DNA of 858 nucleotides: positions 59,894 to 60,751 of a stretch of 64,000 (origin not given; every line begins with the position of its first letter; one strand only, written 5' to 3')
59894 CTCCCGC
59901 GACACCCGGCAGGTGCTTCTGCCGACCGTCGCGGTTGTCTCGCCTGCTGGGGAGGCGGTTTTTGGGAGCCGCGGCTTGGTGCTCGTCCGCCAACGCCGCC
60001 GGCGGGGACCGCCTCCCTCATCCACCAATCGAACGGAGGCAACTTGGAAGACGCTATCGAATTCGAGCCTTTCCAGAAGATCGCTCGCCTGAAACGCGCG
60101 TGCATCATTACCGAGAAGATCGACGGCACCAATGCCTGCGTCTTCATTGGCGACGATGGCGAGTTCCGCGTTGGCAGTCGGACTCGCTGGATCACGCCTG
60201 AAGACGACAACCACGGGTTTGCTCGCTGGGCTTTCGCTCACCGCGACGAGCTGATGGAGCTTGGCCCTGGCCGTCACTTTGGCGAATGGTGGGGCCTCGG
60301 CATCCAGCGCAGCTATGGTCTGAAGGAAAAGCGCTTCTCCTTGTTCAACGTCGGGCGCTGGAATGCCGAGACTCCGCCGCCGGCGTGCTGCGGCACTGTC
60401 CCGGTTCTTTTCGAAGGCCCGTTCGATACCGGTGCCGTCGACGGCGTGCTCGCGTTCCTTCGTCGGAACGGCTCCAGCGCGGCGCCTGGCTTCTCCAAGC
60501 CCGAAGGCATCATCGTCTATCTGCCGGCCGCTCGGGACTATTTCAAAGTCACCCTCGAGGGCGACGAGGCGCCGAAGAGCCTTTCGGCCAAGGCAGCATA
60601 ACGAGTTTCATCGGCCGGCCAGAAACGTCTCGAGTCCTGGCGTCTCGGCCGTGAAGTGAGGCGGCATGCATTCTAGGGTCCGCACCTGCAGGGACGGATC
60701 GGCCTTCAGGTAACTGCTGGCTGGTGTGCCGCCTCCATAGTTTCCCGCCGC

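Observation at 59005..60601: Two-piece permuted tmRNA gene beside an RNA ligase, its promoter carrying the element's operator motif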

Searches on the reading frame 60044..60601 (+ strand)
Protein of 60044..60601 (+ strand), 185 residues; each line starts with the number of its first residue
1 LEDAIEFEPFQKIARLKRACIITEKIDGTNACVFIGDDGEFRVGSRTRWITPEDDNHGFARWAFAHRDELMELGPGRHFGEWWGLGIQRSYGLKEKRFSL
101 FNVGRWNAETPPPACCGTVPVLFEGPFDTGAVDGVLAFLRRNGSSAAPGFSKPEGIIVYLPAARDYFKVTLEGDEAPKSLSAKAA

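Call 17: search_protein_families(library=pfam, proteins=[window:60044-60601:+], max_evalue=0.01)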
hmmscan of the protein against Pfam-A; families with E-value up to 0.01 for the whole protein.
window:60044-60601:+ (185 aa): 1 family
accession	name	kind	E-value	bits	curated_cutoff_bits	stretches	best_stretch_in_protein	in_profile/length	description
PF09414.15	RNA_ligase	-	1.7e-13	51.5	27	1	20-169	3-170/171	RNA ligase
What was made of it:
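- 60044..60601 (+): 185-aa RNA-ligase-family nucleotidyltransferase (TTG start after GGAGG). Motif I K25-x-D27-G28-x-N30. Pfam PF09414 E 1.7e-13, 51.5 bits against cut-off 27 (call 17).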

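Call 18: search_protein_families(library=phrogs, proteins=[window:60044-60601:+], max_evalue=0.001)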
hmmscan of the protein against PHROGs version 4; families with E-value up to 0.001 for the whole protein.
window:60044-60601:+ (185 aa): 1 family
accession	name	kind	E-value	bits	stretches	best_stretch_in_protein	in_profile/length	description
phrog_548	-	DNA, RNA and nucleotide metabolism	1.1e-27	98.1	1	17-129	30-169/341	RNA ligase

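Call 23: find_related_loci(query=window:60044-60601:+, collection=viral_contigs, flank=6000)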
Query window:60044-60601:+ (185 aa) in viral_contigs; peptide patterns used: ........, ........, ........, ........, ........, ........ (x = any residue, [..] = any of these).
355 stretches matched a pattern; 351 encode a relative of the query (tblastn E <= 1e-3); the best 80 are kept; 80 distinct loci.
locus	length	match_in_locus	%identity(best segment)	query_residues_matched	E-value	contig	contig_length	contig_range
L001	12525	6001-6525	68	3-178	1e-80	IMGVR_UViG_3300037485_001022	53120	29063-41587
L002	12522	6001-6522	67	5-179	2e-77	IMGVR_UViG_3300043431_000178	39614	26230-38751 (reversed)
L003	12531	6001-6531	68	6-184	4e-77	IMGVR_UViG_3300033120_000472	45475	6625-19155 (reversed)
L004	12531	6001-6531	68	2-179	4e-75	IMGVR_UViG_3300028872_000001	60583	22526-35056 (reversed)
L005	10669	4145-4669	65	6-178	3e-75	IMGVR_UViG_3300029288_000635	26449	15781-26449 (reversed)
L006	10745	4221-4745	65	6-178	3e-75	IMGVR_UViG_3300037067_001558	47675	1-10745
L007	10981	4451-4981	68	2-179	4e-75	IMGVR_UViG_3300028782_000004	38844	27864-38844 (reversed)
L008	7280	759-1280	66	5-179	3e-75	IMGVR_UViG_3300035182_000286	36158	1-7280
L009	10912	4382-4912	68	2-179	4e-75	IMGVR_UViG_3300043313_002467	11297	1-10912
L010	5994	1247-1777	68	2-179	4e-75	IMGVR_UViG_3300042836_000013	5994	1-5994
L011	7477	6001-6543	64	2-182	9e-75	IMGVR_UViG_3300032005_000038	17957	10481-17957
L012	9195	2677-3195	64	6-178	2e-74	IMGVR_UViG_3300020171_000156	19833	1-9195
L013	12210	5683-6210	67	2-179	2e-74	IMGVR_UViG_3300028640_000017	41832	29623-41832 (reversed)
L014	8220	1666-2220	62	6-181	2e-74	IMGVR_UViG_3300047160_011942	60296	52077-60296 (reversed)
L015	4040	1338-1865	66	5-181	1e-74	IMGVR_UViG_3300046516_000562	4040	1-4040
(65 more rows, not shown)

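Call 66: search_solved_structures(query=window:60044-60601:+, max_evalue=0.01, show_alignments=1)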
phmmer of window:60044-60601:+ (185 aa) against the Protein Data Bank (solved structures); distinct sequences matched with E-value up to 0.01: 0.
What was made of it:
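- Closest known: Rnl5 / Rnl2 RNA ligases. Different: There is no sequence-level PDB hit (call 66).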

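Call 67: search_protein_families(library=ncbifam, proteins=[window:60044-60601:+], max_evalue=0.01)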
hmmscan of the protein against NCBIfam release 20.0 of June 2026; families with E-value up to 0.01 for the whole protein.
window:60044-60601:+ (185 aa): 1 family
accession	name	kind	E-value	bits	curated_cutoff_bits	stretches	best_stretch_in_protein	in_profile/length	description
TIGR02306.1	RNA_lig_DRB0094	equivalog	0.0045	15.9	151.15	0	20-131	161-291/341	RNA ligase (ATP)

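Call 75: find_homologous_proteins(query=window:60044-60601:+, max_evalue=1e-10)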
Query window:60044-60601:+ (185 aa): 8000 proteins with E <= 1e-10 among 8000 candidates; the best 120 are listed.
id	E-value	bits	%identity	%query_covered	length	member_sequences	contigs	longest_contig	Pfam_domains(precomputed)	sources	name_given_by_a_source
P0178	5.3e-125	432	100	100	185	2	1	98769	PF09414.16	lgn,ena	-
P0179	5.9e-90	318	75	97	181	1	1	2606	PF09414.16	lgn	-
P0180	2.7e-89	316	76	97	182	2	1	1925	PF09414.16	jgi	jgi:hypothetical protein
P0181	4.2e-89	315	72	97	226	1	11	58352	PF09414.16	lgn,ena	-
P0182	4.1e-88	312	75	94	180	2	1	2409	PF09414.16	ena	-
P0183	6.2e-88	311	76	95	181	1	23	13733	PF09414.16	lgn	-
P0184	6.9e-88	311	75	96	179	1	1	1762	PF09414.16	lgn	-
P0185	1.3e-87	310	74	97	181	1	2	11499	PF09414.16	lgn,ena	-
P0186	2.4e-87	310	73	96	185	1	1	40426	PF09414.16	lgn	-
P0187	3.9e-87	309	74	96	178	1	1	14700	PF09414.16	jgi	jgi:hypothetical protein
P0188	1.3e-86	307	76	94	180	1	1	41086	PF09414.16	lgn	-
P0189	6.5e-86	305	73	98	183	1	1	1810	PF09414.16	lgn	-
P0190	1.8e-85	303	72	96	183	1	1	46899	PF09414.16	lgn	-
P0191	2.0e-84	300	75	94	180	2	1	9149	PF09414.16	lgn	-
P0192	8.6e-84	298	72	96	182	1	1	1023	PF09414.16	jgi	-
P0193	3.7e-83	296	71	97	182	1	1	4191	PF09414.16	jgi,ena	-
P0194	1.5e-82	294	71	95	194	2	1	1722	PF09414.16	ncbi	-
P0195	6.9e-82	292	72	96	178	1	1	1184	PF09414.16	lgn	-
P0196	9.8e-82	291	69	97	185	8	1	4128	PF09414.16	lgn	-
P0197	1.1e-81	291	72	95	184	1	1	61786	PF09414.16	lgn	-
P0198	1.3e-81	291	70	97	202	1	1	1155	PF09414.16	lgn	-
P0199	1.6e-81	291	69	96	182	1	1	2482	PF09414.16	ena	-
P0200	3.5e-81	289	71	97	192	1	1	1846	PF09414.16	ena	-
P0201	2.9e-80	286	68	94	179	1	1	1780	PF09414.16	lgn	-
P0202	6.0e-80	285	67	96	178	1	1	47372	PF09414.16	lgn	-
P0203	7.3e-80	285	68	97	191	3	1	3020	PF09414.16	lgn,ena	-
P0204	8.6e-80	285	68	98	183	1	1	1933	PF09414.16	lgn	-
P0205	1.1e-79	285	67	96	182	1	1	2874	PF09414.16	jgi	jgi:hypothetical protein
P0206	1.1e-79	285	69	96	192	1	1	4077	PF09414.16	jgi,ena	-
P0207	1.6e-79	284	69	96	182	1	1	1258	PF09414.16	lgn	-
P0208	1.9e-79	284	68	96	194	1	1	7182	PF09414.16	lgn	-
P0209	2.5e-79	283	70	97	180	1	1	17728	PF09414.16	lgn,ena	-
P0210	4.0e-79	283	69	94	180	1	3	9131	PF09414.16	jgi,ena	-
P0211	6.7e-79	282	70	94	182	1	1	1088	PF09414.16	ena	-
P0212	1.0e-78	281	66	96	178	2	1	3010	PF09414.16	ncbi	-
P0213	1.1e-78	281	68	95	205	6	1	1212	PF09414.16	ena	-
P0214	1.6e-78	281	68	96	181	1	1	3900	PF09414.16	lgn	-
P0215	1.6e-78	281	68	96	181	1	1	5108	PF09414.16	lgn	-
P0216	1.7e-78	281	67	97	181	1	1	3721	PF09414.16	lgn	-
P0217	2.3e-78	280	68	98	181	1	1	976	PF09414.16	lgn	-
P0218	2.4e-78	280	66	99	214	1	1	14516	PF09414.16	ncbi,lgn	-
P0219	2.7e-78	280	68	97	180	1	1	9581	PF09414.16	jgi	jgi:hypothetical protein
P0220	3.5e-78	280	68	96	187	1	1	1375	PF09414.16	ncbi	-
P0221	4.0e-78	279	69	94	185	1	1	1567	PF09414.16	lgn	-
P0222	4.3e-78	279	68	94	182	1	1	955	PF09414.16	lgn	-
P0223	4.7e-78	279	68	95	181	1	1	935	PF09414.16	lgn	-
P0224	5.0e-78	279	70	92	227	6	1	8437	PF09414.16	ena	-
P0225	5.0e-78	279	70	94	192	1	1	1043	PF09414.16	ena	-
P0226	5.6e-78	279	69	96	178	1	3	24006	PF09414.16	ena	-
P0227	5.7e-78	279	67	97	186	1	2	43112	PF09414.16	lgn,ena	-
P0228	6.3e-78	279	68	94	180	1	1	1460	PF09414.16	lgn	-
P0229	6.7e-78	279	70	96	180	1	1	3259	PF09414.16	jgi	-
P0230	6.9e-78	279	67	97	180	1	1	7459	PF09414.16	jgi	jgi:hypothetical protein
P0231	8.5e-78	278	69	96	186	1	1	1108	PF09414.16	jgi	-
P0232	9.0e-78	278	69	93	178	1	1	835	PF09414.16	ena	-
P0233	9.9e-78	278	68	94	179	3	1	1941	PF09414.16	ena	-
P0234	1.3e-77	278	67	99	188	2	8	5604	PF09414.16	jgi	jgi:hypothetical protein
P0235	1.6e-77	277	66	97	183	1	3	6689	PF09414.16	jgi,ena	-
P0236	2.3e-77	277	68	99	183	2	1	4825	PF09414.16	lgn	-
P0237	3.0e-77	277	66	97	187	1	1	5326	PF09414.16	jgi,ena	-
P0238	3.4e-77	276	68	95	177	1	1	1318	PF09414.16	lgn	-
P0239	4.6e-77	276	68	96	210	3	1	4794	PF09414.16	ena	-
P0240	4.9e-77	276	68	97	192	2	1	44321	PF09414.16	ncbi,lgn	-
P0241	5.3e-77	276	69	96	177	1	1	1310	PF09414.16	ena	-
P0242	5.5e-77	276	65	94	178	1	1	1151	PF09414.16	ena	-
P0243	5.8e-77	276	68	94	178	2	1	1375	PF09414.16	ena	-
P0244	6.0e-77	276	67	94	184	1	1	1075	PF09414.16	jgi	jgi:hypothetical protein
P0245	6.3e-77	276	66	94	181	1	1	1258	PF09414.16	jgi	jgi:hypothetical protein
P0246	6.5e-77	275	67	98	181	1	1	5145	PF09414.16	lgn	-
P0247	7.2e-77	275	67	94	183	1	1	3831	PF09414.16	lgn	-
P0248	9.1e-77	275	68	96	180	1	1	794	PF09414.16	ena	-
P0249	1.1e-76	275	66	95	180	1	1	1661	PF09414.16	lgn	-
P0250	1.1e-76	275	70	94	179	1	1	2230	PF09414.16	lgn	-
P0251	1.2e-76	275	69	91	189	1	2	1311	PF09414.16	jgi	jgi:hypothetical protein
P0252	1.3e-76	275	70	95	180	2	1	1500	PF09414.16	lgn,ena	-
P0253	1.4e-76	274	68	94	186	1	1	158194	PF09414.16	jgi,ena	jgi:hypothetical protein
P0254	1.6e-76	274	66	96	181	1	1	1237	PF09414.16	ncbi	-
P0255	1.6e-76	274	68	97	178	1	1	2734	PF09414.16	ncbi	-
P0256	1.7e-76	274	70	92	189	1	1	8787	PF09414.16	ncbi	-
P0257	2.0e-76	274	68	97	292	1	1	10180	PF09414.16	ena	-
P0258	2.1e-76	274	66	100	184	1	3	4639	PF09414.16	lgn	-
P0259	2.6e-76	273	68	96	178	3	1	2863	PF09414.16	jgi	-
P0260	3.2e-76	273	68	96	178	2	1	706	PF09414.16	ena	-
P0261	3.6e-76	273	68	96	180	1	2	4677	PF09414.16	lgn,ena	-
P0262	3.8e-76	273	67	96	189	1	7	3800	PF09414.16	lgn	-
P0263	4.0e-76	273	68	96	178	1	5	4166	PF09414.16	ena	-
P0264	4.0e-76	273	69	94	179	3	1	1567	PF09414.16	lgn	-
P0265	4.1e-76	273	65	96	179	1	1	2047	PF09414.16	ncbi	-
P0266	4.4e-76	273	65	95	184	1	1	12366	PF09414.16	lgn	-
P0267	4.8e-76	273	67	94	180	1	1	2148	PF09414.16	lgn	-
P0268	5.3e-76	273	68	96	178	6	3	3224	PF09414.16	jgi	jgi:hypothetical protein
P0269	6.0e-76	272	68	96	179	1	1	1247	PF09414.16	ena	-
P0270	6.6e-76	272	66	93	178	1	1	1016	PF09414.16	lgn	-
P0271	7.6e-76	272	70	92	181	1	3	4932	PF09414.16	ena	-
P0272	7.7e-76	272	68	96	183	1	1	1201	PF09414.16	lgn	-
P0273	9.3e-76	272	67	96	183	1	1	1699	PF09414.16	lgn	-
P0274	9.5e-76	272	67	96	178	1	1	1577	PF09414.16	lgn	-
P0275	1.0e-75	272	70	94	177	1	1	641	PF09414.16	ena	-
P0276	1.1e-75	272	64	94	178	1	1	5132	PF09414.16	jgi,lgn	jgi:hypothetical protein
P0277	1.1e-75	271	67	94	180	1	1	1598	PF09414.16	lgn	-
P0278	1.2e-75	271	66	94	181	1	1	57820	PF09414.16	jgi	jgi:hypothetical protein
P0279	1.2e-75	271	65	97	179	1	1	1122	PF09414.16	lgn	-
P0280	1.2e-75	271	68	94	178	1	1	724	PF09414.16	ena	-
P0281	1.3e-75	271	68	96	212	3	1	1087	PF09414.16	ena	-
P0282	1.3e-75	271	66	94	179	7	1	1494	PF09414.16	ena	-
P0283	1.4e-75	271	62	98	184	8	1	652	PF09414.16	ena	-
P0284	1.5e-75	271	69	94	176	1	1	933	PF09414.16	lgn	-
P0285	1.7e-75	271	67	96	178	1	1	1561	PF09414.16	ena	-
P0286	1.7e-75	271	66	96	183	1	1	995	PF09414.16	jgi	jgi:hypothetical protein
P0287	1.8e-75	271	68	97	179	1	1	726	PF09414.16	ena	-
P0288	1.9e-75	271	68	97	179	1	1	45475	PF09414.16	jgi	-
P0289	2.1e-75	271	64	96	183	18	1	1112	PF09414.16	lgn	-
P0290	2.2e-75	271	65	95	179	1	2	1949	PF09414.16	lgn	-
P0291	2.2e-75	270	68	96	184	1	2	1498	PF09414.16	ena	-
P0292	2.2e-75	270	67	96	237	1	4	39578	PF09414.16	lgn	-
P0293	2.4e-75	270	64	96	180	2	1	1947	PF09414.16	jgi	-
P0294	2.4e-75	270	68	92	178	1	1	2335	PF09414.16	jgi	jgi:hypothetical protein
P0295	2.4e-75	270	67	97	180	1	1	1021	PF09414.16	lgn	-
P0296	2.5e-75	270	64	94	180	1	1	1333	PF09414.16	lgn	-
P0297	2.6e-75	270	68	94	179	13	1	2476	PF09414.16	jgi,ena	jgi:hypothetical protein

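Call 77: find_encoding_contigs(protein=P0188, flank=6000, max_places=2)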
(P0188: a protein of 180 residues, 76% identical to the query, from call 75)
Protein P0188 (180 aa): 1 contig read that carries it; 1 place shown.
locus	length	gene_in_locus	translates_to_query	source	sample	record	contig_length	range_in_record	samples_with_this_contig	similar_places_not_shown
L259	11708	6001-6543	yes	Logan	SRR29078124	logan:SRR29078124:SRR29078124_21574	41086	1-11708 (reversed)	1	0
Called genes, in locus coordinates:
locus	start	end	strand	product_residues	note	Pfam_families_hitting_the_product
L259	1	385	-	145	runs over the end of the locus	PF07102:YbcO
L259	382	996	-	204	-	-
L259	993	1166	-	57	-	-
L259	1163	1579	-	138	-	PF05772:NinB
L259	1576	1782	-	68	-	-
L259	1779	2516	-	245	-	PF04404:ERF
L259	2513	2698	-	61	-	-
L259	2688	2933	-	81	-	-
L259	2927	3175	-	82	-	-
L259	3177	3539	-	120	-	-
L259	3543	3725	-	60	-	-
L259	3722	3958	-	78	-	-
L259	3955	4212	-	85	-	-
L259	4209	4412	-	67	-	-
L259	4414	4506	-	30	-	-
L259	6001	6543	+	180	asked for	PF09414:RNA_ligase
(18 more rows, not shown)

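Call 78: find_encoding_contigs(protein=P0181, flank=6000, max_places=2)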
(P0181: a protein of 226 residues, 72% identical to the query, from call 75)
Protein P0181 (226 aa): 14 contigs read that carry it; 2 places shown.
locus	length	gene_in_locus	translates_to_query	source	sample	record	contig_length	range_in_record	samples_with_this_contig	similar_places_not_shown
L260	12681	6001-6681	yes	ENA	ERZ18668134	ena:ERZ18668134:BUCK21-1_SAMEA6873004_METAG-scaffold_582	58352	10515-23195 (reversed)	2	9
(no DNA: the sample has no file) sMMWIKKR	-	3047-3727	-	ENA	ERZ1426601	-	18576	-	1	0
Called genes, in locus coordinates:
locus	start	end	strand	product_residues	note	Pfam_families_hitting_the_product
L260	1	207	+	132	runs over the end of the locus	-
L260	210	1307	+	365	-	-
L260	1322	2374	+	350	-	PF03837:RecT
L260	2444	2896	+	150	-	-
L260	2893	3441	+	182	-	PF07750:GcrA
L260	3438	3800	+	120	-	PF01844:HNH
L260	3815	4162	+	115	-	-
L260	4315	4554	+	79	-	-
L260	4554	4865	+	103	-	PF14279:HNH_5 (faint), PF01844:HNH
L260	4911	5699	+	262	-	-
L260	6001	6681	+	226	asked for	PF09414:RNA_ligase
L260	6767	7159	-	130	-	-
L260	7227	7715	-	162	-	-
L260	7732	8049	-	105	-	-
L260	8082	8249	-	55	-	-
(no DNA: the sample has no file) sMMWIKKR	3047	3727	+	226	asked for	PF09414:RNA_ligase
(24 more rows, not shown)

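Call 79: find_encoding_contigs(protein=P0197, flank=6000, max_places=2)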
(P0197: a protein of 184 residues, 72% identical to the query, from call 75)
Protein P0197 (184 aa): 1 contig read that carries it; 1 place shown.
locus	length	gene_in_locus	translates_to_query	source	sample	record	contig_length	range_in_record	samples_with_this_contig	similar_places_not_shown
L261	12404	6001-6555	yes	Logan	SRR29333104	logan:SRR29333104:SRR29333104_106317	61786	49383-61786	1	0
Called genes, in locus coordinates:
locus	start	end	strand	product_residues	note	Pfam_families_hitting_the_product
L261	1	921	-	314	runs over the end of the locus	PF09588:YqaJ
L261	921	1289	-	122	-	-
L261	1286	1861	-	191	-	PF18406:DUF1281_C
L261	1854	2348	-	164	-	-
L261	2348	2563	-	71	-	-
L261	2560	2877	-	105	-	-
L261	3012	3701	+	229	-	PF06114:Peptidase_M78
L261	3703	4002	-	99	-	-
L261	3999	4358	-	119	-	-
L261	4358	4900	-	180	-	-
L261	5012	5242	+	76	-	-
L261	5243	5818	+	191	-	-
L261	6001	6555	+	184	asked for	PF09414:RNA_ligase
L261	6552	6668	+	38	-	-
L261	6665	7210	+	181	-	-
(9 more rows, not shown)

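Call 87: predict_structure(alignment_id=A2)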
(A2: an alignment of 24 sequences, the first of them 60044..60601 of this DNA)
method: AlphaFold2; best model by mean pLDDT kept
length: 185 residues; sequences in the alignment: 24
mean_pLDDT: 90.4   pTM: 0.80
mean pLDDT of the five models: 90.4, 86.8, 85.0, 84.2, 82.4
residues with pLDDT >= 90: 136; 70-90: 37; 50-70: 6; < 50: 6
segments of 3 or more residues with pLDDT < 50: 180-185
pLDDT, mean of each block of 10 residues (from residue 1): 80 88 94 97 94 91 98 96 93 94 88 95 95 97 95 94 91 70 44
secondary structure, 60 per line:
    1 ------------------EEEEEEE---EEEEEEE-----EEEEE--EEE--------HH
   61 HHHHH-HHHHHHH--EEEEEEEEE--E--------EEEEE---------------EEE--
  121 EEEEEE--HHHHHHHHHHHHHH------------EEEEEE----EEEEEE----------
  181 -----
elements in order: E19-25 E29-35 E41-45 E48-50 H59-65 H67-73 E76-84 E96-100 E116-118 E121-126 H129-142 E155-160 E165-170
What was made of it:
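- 60044..60601 (+): Model pLDDT 90 (call 87).
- On Rnl2-family RNA ligase (T4 Rnl2 type): The protein is 185 aa. The Pfam domain covers residues 20-169 (call 17), and residues 180-185 are disordered in the model (call 87).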
